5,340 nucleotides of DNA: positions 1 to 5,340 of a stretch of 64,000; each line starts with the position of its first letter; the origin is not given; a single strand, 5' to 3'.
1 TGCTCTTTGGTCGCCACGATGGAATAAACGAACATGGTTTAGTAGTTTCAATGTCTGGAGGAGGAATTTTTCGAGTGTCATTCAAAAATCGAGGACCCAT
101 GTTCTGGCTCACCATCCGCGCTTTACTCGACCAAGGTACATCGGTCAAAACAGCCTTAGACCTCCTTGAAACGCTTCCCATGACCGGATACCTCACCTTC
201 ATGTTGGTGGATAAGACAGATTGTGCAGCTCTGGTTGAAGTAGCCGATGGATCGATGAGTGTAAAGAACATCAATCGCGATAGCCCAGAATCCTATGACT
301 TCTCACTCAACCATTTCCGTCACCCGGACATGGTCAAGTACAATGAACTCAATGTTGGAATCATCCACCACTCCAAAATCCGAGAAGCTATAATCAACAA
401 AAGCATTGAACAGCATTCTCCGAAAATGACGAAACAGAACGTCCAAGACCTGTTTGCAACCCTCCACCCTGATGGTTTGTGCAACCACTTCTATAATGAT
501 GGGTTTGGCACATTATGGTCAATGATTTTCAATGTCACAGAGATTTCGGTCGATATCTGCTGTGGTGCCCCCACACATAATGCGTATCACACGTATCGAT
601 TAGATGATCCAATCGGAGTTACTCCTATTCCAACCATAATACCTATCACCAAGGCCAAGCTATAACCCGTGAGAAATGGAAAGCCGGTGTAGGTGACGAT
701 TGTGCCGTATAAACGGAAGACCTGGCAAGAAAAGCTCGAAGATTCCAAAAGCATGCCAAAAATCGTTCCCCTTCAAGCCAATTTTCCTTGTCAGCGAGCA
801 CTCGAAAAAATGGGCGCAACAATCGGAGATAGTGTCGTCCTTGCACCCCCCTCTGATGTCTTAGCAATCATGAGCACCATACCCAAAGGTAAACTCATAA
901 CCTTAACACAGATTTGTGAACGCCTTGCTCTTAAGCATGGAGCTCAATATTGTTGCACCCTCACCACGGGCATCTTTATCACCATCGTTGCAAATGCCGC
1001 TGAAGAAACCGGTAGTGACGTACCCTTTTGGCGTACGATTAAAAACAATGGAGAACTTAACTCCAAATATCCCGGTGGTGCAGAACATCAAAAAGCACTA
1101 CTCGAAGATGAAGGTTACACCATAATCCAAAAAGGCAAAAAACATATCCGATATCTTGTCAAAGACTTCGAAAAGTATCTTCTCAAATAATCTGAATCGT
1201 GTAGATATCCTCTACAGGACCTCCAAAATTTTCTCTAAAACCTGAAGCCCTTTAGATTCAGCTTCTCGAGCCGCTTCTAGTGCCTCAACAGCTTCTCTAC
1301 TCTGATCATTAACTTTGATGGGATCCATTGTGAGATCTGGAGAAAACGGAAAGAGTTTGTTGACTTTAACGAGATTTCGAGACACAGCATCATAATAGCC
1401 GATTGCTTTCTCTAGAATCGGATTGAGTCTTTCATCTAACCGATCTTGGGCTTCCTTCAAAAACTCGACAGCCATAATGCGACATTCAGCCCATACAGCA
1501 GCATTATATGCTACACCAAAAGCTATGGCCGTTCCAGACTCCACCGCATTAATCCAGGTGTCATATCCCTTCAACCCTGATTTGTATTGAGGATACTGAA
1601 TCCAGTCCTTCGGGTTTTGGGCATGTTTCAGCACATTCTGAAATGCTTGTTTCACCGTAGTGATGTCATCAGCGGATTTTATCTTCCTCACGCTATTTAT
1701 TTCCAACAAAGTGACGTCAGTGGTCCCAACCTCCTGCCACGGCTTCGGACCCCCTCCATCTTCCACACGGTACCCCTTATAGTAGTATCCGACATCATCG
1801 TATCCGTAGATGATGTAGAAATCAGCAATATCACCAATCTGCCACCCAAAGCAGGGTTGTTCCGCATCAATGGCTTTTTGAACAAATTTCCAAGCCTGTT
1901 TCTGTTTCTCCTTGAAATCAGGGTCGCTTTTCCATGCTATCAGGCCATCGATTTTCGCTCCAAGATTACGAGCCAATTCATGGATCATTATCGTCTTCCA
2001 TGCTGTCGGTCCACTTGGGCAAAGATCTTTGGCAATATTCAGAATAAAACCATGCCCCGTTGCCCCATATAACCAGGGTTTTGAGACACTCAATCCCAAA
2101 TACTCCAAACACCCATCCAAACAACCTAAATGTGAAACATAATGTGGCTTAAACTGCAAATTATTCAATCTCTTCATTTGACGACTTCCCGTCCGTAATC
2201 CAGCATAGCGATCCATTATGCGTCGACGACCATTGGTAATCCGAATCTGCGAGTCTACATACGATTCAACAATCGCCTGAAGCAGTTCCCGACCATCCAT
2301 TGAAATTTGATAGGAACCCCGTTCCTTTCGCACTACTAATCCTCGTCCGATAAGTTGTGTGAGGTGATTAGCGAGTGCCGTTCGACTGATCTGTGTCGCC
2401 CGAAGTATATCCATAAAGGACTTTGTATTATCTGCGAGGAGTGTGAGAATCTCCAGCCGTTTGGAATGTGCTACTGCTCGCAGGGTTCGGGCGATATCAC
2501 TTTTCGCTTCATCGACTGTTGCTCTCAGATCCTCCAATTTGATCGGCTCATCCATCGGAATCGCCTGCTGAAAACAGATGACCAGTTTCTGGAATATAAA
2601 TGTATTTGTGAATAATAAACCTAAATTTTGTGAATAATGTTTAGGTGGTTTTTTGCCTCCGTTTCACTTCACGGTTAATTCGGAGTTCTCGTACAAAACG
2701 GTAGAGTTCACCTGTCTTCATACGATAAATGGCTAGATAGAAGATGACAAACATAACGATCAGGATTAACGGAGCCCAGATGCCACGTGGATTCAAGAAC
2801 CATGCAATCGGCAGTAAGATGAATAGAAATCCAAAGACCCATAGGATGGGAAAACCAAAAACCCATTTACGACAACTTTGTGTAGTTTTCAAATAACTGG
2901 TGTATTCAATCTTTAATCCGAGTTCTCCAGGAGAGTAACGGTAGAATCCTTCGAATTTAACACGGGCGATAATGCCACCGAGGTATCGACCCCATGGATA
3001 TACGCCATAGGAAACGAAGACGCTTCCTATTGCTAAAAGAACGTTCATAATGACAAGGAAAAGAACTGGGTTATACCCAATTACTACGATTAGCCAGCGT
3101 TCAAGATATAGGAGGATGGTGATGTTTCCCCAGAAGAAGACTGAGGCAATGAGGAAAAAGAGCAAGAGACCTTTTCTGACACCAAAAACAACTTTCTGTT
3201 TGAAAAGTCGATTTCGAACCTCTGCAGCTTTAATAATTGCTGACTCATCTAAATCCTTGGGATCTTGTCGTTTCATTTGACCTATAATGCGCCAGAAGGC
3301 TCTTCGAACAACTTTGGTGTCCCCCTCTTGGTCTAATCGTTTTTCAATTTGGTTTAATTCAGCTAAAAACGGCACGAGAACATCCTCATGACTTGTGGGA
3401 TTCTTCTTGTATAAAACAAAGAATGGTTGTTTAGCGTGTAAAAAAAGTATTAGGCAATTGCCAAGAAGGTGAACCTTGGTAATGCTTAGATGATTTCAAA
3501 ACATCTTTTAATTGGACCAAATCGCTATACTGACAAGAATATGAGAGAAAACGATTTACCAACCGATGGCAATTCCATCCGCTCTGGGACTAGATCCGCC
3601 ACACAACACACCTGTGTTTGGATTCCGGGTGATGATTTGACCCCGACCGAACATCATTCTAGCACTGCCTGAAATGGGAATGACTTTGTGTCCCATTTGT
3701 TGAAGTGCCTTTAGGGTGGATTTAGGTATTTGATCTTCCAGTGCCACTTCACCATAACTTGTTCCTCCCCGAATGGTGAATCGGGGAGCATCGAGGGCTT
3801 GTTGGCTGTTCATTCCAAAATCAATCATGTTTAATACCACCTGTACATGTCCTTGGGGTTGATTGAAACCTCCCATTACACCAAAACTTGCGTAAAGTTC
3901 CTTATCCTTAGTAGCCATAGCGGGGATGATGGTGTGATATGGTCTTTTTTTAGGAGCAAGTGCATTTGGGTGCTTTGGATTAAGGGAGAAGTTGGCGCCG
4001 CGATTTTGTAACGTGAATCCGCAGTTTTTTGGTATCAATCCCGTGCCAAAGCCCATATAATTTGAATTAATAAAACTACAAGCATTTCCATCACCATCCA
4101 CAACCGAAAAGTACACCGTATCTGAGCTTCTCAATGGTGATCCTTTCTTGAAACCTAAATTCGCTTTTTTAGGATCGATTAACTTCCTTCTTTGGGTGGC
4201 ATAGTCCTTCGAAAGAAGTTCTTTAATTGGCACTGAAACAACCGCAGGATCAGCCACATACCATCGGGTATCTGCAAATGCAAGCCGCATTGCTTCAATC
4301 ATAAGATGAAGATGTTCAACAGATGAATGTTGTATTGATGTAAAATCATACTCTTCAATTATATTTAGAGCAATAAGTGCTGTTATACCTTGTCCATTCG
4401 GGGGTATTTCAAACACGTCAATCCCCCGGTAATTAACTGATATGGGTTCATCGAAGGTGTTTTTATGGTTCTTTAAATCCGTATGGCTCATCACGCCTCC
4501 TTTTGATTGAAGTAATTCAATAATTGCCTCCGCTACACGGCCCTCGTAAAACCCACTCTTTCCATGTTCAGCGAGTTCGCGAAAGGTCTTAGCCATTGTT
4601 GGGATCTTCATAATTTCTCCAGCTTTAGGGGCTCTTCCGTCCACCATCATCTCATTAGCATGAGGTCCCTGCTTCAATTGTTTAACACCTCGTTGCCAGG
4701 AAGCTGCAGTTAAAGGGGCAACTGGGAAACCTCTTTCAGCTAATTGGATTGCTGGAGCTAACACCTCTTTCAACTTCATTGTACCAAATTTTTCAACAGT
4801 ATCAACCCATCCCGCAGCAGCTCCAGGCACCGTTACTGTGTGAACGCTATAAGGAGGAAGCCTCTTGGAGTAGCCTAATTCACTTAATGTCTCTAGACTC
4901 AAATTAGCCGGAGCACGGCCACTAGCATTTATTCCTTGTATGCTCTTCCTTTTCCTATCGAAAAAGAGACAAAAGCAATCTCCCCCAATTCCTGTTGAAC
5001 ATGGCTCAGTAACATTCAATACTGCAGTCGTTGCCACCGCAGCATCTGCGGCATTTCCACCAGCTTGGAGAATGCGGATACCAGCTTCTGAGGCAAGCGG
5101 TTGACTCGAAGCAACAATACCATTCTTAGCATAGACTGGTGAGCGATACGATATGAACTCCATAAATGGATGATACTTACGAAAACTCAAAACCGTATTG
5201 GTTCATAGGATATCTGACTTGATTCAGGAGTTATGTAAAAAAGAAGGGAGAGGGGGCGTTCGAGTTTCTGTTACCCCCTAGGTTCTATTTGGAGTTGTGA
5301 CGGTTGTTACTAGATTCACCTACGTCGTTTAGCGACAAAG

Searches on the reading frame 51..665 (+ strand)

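Call 31: search_protein_families(library=pfam, proteins=[window:51-665:+], max_evalue=0.0001)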
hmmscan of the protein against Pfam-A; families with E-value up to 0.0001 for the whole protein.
window:51-665:+ (204 aa): 1 family
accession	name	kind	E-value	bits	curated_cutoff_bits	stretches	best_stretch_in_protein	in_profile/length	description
PF03417.21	AAT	-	7.4e-13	49.1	23.2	1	14-174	69-223/225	Acyl-coenzyme A:6-aminopenicillanic acid acyl-transferase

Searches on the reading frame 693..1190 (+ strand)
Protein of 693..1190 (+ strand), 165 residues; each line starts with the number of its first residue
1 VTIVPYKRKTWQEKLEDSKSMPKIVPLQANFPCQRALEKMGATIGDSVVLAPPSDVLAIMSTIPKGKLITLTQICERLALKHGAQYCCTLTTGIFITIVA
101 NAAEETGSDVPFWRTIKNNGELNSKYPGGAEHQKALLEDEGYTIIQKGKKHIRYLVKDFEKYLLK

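Call 31: search_protein_families(library=pfam, proteins=[window:693-1190:+], max_evalue=0.0001)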
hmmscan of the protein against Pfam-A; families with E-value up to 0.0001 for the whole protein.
window:693-1190:+ (165 aa): 1 family
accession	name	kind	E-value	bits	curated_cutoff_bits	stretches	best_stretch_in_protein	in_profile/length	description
PF01035.26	DNA_binding_1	-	2.5e-10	40.5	27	1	55-141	5-80/81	6-O-methylguanine DNA methyltransferase, DNA binding domain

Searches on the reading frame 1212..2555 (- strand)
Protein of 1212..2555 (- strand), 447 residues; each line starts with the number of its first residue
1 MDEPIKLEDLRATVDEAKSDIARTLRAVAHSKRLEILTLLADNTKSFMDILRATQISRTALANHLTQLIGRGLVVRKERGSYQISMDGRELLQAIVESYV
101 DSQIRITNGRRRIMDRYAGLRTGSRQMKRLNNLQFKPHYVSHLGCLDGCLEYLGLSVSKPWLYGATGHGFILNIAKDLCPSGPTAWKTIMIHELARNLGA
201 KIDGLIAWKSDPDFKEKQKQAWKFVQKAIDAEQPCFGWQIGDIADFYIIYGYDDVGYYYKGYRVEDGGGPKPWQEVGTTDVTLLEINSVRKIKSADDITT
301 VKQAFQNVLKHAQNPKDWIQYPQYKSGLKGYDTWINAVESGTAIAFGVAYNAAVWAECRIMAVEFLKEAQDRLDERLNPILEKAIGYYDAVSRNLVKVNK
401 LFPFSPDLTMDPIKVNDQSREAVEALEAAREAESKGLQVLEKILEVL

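Call 31: search_protein_families(library=pfam, proteins=[window:1212-2555:-], max_evalue=0.0001)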
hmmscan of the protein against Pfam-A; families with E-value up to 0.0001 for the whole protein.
window:1212-2555:- (447 aa): 2 families
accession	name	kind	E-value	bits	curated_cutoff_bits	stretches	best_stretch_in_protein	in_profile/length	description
PF01022.26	HTH_5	-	1.6e-07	31.5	22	1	31-74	2-45/47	Bacterial regulatory protein, arsR family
PF24038.1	DUF7347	-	1.4e-05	25.6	27.6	1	24-95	4-77/77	Domain of unknown function (DUF7347)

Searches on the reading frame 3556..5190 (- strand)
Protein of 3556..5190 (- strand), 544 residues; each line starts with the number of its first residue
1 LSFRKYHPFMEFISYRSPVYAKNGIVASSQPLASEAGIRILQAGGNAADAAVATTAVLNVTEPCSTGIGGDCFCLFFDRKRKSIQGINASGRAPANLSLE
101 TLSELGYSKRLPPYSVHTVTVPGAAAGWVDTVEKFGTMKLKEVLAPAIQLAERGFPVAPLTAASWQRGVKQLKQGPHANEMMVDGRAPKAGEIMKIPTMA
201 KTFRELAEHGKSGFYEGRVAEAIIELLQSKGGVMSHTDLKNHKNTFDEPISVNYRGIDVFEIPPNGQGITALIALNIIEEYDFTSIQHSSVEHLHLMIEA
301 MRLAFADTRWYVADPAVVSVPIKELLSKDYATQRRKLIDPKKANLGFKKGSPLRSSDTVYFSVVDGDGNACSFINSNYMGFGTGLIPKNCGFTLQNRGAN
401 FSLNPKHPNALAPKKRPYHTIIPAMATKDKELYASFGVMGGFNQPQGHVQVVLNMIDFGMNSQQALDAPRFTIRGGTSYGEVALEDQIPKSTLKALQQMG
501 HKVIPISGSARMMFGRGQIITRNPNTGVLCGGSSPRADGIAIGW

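Call 31: search_protein_families(library=pfam, proteins=[window:3556-5190:-], max_evalue=0.0001)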
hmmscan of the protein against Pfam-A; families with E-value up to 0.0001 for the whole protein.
window:3556-5190:- (544 aa): 1 family
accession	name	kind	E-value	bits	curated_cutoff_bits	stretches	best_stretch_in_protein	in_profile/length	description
PF01019.26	G_glu_transpept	-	1.1e-153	513.3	27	1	39-539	2-512/512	Gamma-glutamyltranspeptidase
